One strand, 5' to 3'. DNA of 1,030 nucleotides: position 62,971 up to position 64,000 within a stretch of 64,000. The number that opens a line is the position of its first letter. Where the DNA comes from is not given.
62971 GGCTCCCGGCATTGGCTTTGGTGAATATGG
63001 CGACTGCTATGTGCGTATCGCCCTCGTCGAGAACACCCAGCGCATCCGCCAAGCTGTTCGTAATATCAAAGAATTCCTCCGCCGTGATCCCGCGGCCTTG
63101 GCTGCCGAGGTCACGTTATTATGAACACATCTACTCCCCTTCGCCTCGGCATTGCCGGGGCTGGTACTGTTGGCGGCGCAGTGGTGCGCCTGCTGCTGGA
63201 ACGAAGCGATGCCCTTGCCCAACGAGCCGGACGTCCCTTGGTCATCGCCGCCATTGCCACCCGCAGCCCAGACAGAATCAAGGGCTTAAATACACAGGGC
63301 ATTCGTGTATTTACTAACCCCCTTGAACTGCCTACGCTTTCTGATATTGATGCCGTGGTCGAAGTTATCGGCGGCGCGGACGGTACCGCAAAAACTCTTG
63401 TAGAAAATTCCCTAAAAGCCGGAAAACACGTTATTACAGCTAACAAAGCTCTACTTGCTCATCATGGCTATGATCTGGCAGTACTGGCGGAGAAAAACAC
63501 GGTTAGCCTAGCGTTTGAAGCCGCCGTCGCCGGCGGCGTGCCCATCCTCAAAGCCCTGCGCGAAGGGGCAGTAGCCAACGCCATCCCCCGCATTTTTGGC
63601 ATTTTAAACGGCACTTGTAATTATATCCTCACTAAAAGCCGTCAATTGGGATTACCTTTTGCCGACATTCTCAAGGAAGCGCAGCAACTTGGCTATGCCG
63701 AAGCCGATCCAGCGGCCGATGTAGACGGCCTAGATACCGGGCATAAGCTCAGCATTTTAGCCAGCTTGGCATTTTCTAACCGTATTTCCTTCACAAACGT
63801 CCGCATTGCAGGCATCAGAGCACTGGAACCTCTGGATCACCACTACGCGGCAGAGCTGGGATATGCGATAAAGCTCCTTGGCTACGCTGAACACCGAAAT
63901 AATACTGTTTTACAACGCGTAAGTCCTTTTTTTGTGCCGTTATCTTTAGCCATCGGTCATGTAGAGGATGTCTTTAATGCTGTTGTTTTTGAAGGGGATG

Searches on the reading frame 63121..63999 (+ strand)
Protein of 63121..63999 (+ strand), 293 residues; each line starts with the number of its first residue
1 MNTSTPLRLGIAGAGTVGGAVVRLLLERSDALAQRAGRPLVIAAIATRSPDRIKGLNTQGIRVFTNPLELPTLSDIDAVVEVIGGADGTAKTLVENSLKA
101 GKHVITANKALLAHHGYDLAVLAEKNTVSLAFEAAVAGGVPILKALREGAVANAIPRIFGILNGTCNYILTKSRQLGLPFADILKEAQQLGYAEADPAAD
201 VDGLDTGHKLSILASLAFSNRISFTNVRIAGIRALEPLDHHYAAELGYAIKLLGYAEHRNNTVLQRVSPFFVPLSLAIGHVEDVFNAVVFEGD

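Call 82: search_protein_families(library=pfam, proteins=[window:63121-63999:+], max_evalue=0.001)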
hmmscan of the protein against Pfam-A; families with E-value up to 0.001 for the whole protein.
window:63121-63999:+ (293 aa): 3 families
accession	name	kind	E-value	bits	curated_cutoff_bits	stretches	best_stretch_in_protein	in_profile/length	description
PF00742.24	Homoserine_dh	-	4.6e-44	150.7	22.9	1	141-293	1-147/173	Homoserine dehydrogenase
PF03447.22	NAD_binding_3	-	1.8e-13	51.7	24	1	13-133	1-116/116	Homoserine dehydrogenase, NAD binding domain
PF01408.29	GFO_IDH_MocA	-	1.2e-05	26.5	24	1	8-106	2-91/120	Oxidoreductase family, NAD-binding Rossmann fold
